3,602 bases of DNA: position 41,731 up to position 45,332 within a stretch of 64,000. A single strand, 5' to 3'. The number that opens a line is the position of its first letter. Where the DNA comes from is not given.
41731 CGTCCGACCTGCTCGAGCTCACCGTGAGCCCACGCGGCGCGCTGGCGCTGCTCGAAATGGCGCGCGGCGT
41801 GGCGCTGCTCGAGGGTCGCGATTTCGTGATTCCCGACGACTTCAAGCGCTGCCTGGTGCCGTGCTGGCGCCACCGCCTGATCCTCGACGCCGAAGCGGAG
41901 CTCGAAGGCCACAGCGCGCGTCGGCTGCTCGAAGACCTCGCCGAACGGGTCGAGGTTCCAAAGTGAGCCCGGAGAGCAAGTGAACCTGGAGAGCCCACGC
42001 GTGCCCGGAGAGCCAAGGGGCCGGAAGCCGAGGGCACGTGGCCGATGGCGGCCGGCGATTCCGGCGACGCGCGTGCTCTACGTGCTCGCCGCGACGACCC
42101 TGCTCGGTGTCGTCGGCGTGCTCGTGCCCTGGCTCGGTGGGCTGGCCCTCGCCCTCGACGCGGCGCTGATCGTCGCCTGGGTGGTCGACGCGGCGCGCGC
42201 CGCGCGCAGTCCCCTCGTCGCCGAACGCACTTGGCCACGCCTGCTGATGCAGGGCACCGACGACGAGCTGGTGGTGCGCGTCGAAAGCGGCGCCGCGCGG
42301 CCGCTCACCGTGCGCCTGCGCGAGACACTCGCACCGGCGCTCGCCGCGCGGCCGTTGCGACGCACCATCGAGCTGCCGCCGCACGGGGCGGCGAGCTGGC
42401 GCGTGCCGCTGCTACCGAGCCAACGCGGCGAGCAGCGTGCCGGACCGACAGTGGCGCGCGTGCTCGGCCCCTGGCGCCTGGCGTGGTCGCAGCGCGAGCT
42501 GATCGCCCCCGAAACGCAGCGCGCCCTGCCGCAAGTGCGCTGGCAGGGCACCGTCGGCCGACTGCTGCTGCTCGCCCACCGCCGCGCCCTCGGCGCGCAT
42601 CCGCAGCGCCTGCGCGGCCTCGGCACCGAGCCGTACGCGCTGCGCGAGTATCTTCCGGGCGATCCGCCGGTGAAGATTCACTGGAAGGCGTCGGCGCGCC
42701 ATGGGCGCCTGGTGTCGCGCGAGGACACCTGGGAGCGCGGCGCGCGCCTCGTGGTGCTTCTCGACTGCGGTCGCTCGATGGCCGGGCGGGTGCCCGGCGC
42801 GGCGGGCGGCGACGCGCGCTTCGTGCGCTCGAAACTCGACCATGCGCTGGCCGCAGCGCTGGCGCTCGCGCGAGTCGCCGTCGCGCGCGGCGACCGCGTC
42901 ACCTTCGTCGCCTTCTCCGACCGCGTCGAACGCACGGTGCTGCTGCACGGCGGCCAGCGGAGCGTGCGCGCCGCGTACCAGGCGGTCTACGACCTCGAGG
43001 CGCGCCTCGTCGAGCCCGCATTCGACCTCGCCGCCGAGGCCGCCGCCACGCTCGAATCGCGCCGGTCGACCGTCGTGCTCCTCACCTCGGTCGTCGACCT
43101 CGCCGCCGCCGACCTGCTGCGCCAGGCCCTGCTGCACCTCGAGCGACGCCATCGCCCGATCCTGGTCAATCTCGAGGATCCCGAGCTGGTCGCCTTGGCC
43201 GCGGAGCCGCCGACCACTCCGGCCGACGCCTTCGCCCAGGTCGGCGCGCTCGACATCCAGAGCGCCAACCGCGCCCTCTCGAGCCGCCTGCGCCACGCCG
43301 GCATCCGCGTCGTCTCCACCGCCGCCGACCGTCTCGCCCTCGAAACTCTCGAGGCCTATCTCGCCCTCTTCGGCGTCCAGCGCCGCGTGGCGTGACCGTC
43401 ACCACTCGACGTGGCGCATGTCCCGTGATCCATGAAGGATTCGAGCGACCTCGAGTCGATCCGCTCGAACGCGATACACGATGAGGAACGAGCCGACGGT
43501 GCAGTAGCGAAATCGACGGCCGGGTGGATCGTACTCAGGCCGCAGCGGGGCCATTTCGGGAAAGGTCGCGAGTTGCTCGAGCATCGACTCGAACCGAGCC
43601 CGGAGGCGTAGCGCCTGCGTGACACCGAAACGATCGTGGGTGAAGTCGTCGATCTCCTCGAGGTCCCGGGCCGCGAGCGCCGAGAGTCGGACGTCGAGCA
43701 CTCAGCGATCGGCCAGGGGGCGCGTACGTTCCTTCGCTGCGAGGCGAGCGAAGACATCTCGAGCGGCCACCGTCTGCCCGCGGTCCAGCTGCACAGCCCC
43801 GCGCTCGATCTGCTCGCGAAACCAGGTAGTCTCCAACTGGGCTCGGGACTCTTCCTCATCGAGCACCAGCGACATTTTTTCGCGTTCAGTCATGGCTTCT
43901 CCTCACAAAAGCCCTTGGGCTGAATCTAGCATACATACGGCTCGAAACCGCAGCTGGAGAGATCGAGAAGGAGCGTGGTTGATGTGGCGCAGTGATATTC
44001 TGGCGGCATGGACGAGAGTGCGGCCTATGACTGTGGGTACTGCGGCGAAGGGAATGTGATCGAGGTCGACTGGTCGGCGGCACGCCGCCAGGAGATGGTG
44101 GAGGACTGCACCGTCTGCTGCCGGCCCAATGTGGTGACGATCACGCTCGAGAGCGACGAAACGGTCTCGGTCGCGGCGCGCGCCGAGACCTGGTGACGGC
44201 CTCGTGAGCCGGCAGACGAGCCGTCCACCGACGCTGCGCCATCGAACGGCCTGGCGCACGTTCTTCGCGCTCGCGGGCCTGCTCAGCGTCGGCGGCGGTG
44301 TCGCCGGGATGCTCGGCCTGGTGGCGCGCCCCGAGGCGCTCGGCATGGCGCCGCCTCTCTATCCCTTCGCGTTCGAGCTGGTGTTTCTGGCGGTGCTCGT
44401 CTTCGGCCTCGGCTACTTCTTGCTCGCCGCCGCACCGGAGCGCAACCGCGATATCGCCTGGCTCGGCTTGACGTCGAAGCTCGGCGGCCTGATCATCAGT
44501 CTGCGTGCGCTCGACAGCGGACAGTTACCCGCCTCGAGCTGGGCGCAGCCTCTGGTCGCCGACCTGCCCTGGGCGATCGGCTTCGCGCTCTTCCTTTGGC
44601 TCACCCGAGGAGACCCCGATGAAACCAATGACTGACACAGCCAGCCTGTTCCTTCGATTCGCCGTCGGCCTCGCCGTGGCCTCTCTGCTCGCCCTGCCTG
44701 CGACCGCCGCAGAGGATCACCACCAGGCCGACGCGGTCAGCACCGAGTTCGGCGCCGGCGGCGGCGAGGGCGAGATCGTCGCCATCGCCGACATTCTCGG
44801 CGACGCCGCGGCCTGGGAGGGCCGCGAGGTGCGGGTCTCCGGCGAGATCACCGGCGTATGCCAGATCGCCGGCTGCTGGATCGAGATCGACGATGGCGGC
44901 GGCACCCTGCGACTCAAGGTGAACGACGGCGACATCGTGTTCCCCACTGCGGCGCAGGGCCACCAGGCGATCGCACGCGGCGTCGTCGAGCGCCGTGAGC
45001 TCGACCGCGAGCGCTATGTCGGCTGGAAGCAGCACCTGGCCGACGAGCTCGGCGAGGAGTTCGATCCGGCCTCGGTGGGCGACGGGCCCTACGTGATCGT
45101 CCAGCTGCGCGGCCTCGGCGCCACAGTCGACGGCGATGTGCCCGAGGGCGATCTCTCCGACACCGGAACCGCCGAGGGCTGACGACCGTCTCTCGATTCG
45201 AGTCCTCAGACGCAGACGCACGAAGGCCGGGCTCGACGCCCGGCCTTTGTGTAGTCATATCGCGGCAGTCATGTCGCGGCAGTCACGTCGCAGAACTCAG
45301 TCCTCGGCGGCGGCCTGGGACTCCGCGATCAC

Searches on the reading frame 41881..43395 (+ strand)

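Call 35: search_protein_families(library=pfam, proteins=[window:41881-43395:+], max_evalue=0.001)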
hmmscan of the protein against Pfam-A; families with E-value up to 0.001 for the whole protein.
window:41881-43395:+ (504 aa): 2 families
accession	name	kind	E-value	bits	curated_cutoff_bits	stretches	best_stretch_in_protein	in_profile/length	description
PF01882.25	DUF58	-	7.5e-16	58.4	23.4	1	254-442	2-179/216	Protein of unknown function DUF58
PF13519.12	VWA_2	-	1.3e-05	26.2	27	1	290-402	1-104/107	von Willebrand factor type A domain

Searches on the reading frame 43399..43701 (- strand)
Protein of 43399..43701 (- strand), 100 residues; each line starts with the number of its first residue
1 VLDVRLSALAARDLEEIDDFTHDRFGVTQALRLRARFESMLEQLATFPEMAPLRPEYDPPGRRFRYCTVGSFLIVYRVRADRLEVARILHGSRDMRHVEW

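Call 35: search_protein_families(library=pfam, proteins=[window:43399-43701:-], max_evalue=0.001)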
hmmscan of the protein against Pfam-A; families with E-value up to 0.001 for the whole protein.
window:43399-43701:- (100 aa): 1 family
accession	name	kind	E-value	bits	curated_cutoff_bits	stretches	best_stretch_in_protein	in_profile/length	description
PF05016.21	ParE_toxin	-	1.8e-20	73.7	23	1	4-95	1-89/89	ParE toxin of type II toxin-antitoxin system, parDE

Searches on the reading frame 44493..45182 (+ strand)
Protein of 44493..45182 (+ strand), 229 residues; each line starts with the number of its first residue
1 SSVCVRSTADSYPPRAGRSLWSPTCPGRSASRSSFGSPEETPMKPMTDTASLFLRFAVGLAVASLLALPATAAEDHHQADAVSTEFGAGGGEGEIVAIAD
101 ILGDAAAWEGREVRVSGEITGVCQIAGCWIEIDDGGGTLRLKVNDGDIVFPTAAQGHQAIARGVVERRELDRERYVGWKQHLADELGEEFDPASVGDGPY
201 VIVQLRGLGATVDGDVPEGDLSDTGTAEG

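Call 34: search_protein_families(library=pfam, proteins=[window:44493-45182:+], max_evalue=0.001)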
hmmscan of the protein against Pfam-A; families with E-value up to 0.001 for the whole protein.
window:44493-45182:+ (229 aa): 1 family
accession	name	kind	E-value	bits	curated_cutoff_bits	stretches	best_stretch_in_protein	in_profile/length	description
PF16267.10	DUF4920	-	1.6e-08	34.9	25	1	112-187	12-84/87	Domain of unknown function (DUF4920)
